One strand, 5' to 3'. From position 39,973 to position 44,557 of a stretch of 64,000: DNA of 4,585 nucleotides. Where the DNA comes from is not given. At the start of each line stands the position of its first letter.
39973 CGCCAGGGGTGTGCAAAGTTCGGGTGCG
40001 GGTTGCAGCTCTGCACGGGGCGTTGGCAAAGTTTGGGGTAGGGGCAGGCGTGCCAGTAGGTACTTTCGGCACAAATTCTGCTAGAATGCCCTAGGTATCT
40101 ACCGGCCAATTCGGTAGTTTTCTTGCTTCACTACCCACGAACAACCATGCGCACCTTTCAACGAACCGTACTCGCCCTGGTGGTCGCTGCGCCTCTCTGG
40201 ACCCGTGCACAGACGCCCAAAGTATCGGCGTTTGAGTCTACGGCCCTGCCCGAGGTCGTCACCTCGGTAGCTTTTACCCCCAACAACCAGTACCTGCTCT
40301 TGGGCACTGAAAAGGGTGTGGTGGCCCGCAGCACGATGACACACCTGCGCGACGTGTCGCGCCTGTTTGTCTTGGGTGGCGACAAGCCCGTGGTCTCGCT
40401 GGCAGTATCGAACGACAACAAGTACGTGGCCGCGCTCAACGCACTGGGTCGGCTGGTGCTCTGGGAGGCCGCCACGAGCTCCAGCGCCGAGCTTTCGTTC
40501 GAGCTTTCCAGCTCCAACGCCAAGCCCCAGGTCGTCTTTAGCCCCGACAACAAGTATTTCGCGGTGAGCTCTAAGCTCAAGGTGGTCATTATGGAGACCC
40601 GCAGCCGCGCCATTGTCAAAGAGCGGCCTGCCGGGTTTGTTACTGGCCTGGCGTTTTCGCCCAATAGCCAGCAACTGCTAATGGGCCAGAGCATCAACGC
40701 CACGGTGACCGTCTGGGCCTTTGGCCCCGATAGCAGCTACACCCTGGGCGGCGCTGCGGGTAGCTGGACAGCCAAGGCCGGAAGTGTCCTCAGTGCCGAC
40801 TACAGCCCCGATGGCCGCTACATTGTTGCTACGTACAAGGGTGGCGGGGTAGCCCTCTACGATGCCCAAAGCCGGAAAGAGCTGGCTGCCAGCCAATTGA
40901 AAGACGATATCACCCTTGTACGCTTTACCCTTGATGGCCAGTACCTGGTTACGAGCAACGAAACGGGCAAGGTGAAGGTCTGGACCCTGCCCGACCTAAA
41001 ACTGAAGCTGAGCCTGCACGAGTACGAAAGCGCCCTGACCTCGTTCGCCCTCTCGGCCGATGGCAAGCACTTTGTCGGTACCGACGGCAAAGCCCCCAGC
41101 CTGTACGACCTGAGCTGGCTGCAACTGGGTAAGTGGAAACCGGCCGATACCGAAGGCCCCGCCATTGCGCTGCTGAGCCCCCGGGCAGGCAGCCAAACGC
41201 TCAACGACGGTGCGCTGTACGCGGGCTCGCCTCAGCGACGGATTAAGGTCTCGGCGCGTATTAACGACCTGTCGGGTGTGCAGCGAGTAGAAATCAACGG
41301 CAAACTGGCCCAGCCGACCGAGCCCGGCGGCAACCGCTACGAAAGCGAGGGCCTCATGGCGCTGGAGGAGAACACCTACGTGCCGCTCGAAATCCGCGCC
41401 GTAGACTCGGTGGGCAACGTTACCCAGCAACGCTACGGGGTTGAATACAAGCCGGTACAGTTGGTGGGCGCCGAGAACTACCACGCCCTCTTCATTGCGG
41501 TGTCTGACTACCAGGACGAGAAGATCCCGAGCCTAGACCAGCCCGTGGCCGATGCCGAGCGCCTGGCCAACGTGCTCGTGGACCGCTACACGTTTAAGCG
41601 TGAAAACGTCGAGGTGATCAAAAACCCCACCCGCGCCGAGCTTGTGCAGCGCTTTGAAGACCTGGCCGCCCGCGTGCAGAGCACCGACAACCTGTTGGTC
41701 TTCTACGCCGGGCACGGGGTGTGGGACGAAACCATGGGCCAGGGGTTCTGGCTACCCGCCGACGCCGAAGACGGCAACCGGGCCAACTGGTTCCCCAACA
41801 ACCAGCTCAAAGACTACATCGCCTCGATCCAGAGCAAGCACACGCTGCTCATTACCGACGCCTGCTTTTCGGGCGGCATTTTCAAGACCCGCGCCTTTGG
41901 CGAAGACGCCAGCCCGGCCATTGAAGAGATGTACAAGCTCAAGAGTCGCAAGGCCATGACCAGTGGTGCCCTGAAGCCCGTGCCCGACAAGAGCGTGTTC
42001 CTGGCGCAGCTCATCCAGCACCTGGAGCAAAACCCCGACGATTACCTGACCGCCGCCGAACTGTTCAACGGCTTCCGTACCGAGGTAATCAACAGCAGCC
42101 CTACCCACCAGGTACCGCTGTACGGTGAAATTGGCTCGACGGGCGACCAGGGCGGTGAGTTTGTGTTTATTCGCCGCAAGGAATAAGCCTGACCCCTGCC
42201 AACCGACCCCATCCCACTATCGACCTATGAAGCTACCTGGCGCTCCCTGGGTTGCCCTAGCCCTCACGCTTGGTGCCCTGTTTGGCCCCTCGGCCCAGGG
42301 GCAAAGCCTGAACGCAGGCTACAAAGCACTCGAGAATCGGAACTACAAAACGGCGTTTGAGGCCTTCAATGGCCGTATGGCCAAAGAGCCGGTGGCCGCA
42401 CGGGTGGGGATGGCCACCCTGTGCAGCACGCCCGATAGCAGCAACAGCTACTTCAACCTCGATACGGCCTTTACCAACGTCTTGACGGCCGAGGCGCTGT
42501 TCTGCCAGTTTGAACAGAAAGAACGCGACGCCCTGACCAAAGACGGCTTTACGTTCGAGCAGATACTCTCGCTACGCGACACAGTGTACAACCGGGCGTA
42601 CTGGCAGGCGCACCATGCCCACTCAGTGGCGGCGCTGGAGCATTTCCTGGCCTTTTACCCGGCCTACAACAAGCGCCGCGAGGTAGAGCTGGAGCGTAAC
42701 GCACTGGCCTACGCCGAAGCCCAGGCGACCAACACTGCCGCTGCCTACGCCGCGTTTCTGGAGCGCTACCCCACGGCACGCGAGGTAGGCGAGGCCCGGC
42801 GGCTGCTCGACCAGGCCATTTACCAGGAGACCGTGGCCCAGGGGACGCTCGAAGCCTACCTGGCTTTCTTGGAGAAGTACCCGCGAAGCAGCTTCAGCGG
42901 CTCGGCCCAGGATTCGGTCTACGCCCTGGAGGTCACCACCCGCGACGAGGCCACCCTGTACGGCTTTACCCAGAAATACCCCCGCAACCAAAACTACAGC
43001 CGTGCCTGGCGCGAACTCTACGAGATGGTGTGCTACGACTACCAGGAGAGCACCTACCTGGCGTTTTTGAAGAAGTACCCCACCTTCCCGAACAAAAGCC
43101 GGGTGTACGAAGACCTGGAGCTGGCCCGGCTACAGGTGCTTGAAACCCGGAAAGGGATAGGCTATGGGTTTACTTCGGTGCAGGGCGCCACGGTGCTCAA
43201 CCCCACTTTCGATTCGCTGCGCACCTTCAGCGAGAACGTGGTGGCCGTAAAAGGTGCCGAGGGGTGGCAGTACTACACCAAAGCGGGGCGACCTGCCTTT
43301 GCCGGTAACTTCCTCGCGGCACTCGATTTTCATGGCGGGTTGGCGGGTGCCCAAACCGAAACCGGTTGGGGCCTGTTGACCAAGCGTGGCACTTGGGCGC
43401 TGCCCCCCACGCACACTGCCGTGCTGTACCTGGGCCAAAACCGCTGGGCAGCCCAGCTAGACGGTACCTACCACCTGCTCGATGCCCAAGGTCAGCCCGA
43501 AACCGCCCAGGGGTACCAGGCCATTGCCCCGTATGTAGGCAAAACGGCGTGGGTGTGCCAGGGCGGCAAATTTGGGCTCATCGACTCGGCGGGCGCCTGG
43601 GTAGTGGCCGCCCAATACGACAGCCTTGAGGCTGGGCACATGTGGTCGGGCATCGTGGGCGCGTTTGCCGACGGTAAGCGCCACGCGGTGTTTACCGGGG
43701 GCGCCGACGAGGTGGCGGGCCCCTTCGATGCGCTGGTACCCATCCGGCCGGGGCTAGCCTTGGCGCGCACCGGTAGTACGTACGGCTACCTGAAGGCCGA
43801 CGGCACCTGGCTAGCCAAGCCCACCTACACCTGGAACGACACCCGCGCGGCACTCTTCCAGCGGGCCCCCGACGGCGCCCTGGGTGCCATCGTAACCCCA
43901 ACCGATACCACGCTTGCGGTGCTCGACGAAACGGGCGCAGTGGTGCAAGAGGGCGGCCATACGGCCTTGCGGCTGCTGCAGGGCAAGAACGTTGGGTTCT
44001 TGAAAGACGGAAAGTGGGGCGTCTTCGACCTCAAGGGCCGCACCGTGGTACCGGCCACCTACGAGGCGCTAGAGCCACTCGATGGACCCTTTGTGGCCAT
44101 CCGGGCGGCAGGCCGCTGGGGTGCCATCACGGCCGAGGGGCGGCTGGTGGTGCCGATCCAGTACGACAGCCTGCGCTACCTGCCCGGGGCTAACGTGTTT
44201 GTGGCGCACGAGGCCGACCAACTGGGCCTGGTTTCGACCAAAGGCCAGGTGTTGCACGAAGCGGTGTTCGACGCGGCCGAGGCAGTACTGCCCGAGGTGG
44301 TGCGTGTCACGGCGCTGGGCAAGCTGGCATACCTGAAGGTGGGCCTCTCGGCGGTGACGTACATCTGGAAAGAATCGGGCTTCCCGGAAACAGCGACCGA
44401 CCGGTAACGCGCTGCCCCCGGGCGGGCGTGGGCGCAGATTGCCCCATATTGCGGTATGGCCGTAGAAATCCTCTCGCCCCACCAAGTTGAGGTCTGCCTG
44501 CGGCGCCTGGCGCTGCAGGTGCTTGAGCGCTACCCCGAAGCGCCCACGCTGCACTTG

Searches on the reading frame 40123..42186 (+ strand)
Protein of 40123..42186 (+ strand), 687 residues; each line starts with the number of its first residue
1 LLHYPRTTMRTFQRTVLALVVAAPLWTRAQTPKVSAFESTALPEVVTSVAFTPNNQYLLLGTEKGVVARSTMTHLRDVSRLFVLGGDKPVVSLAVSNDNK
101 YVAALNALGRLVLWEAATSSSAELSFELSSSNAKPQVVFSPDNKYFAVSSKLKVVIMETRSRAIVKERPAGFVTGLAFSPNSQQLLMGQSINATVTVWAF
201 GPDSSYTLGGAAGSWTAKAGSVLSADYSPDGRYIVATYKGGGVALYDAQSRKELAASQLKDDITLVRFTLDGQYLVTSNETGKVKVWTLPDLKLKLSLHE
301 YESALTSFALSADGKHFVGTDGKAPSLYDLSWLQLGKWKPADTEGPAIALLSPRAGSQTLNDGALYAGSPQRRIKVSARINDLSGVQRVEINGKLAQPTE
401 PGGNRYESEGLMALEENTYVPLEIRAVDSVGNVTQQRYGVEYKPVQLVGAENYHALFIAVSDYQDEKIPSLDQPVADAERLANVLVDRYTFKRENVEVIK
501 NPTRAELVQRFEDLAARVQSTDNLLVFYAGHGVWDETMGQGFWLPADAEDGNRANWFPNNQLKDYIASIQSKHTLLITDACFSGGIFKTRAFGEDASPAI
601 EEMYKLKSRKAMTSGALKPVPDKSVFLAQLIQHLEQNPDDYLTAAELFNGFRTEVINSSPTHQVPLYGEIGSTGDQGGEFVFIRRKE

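Call 52: search_protein_families(library=pfam, proteins=[window:40123-42186:+], max_evalue=0.01)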
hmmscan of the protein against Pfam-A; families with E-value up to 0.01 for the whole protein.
window:40123-42186:+ (687 aa): 28 families (the best 25 are shown)
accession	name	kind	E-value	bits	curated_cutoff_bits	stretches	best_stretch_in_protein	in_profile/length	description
PF25174.1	Beta-prop_THOC3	-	1.4e-25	90.2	305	2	173-331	49-201/272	THOC3 beta-propeller domain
PF00656.27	Peptidase_C14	-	1.2e-18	68.1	21.4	1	454-666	3-222/233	Caspase domain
PF00400.38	WD40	-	1.3e-18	67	27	0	172-198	13-38/39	WD domain, G-beta repeat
PF24814.1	WD40_Prp19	-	1.2e-17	64.3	320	2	173-330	52-206/281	Prp19 WD40 domain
PF23414.1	Beta-prop_EML_2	-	1.4e-16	61.1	90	2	173-321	1-143/266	Echinoderm microtubule-associated protein second beta-propeller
PF24817.1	WD40_WDHD1_1st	-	3e-16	59.9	109.9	2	136-318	91-281/291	WDHD1 first WD40 domain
PF24807.1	WD40_CDC20-Fz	-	2.5e-13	50.4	200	1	80-318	43-281/292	CDC20/Fizzy WD40 domain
PF25173.1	Beta-prop_WDR3_1st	-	4.4e-12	46.5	154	2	156-318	13-171/184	WDR3 first beta-propeller domain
PF23393.2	Beta-prop_WDR90_POC16_2nd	-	4.4e-11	42.9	60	1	37-120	30-111/291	WDR90/POC16, second beta-propeller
PF24796.1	WDR55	-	1.1e-08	34.9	200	1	172-322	9-157/296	WDR55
PF25172.1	Beta-prop_WDR3_2nd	-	5.3e-08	32.9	140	1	137-315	5-188/293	WDR3 second beta-propeller domain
PF25168.1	Beta-prop_WDR36-Utp21_2nd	-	8.4e-08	32.3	84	1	259-321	239-300/335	WDR36/Utp21 second beta-propeller domain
PF23409.1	Beta-prop_EML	-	9.1e-08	32.3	88.2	1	32-144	145-253/267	Echinoderm microtubule-associated protein first beta-propeller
PF24780.1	WD40_MABP1-WDR62_1st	-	1.5e-07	31.5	496.3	2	172-290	40-154/328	MABP1/WDR62 first WD40 domain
PF24805.1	EIF3I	-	6.6e-07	29.2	200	1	218-318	145-245/324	EIF3I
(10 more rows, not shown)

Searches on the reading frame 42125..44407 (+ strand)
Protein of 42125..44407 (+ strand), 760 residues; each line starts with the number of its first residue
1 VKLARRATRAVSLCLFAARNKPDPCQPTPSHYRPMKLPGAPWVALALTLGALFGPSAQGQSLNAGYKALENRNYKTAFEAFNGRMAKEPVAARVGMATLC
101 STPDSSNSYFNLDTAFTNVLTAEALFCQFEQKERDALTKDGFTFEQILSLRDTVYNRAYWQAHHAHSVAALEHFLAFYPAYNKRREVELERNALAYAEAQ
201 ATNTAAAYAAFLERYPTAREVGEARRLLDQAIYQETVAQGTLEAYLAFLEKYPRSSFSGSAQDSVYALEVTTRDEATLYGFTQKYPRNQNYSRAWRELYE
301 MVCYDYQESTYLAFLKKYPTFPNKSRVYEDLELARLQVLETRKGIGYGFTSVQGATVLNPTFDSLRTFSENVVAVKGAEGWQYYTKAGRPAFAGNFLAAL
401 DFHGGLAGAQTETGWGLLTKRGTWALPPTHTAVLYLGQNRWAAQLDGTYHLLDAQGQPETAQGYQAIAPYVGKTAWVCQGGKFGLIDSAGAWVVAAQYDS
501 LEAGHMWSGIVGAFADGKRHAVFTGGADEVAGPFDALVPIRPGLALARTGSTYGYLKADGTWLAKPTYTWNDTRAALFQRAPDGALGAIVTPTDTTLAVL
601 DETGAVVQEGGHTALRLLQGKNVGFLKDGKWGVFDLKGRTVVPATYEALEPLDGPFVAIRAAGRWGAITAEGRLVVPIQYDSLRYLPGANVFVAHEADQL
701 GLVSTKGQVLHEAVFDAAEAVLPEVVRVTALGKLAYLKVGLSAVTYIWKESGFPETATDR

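Call 52: search_protein_families(library=pfam, proteins=[window:42125-44407:+], max_evalue=0.01)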
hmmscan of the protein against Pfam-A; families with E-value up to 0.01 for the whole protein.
window:42125-44407:+ (760 aa): 1 family
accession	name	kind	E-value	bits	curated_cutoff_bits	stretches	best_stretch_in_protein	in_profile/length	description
PF14903.11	WG_beta_rep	-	1.4e-20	73.4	25.6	0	631-658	1-28/35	WG containing repeat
